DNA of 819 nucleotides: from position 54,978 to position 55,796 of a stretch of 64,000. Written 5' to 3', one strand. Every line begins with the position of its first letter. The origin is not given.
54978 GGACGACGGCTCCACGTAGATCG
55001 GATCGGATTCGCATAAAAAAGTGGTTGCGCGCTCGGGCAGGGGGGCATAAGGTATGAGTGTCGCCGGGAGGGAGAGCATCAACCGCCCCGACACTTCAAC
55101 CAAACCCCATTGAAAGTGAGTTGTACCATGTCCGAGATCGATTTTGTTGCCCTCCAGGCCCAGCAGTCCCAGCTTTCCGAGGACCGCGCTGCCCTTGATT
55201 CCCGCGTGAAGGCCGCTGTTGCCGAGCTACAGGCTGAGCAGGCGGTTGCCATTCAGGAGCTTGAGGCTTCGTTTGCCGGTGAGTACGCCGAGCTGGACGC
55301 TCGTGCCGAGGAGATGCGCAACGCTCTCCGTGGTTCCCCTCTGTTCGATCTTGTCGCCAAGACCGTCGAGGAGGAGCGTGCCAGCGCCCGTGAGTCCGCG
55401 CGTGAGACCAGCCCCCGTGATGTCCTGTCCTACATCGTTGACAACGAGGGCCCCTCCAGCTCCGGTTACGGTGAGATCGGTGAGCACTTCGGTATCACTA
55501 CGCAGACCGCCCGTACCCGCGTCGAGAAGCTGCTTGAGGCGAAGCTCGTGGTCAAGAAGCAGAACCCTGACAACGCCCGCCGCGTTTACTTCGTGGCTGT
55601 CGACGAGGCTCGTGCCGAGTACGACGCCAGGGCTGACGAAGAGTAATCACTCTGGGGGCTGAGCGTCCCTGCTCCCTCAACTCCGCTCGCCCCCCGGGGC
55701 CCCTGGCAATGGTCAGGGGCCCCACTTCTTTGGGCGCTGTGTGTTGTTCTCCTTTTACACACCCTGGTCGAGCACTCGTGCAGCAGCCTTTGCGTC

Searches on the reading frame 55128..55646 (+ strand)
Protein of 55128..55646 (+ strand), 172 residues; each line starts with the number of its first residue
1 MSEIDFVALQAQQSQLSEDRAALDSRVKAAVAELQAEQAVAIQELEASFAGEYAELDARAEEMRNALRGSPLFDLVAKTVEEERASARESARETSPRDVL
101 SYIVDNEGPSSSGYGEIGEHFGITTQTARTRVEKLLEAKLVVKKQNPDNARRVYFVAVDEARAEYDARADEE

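Call 55: search_protein_families(library=pfam, proteins=[window:55128-55646:+], max_evalue=0.05)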
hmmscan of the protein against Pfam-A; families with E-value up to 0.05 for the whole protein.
window:55128-55646:+ (172 aa): 8 families
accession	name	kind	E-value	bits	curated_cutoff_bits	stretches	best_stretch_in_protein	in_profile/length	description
PF12802.13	MarR_2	-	2.2e-06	28.1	27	1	98-152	9-61/61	MarR family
PF01047.28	MarR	-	0.00067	19.9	24.6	1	105-153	13-59/59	MarR family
PF11285.13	DUF3086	-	0.0042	16.7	24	1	25-104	13-90/277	Protein of unknown function (DUF3086)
PF06818.20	Fez1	-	0.0068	17.3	34.4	1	9-149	22-154/199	Fez1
PF12840.13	HTH_20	-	0.025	15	27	0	115-142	22-49/51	Helix-turn-helix domain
PF13412.12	HTH_24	-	0.028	14.5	21.9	0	114-141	20-47/48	Winged helix-turn-helix DNA-binding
PF14463.11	E1-N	-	0.042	14.4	27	0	105-163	35-94/151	E1 N-terminal domain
PF13404.12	HTH_AsnC-type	-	0.046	14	27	0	114-135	20-41/42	AsnC-type helix-turn-helix domain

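Call 56: search_protein_families(library=phrogs, proteins=[window:55128-55646:+], max_evalue=0.01)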
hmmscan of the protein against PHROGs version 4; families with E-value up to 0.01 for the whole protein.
window:55128-55646:+ (172 aa): 1 family
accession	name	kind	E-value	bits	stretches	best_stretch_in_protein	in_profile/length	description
phrog_2030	-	transcription regulation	0.0044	17.7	0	106-164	26-81/202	transcriptional regulator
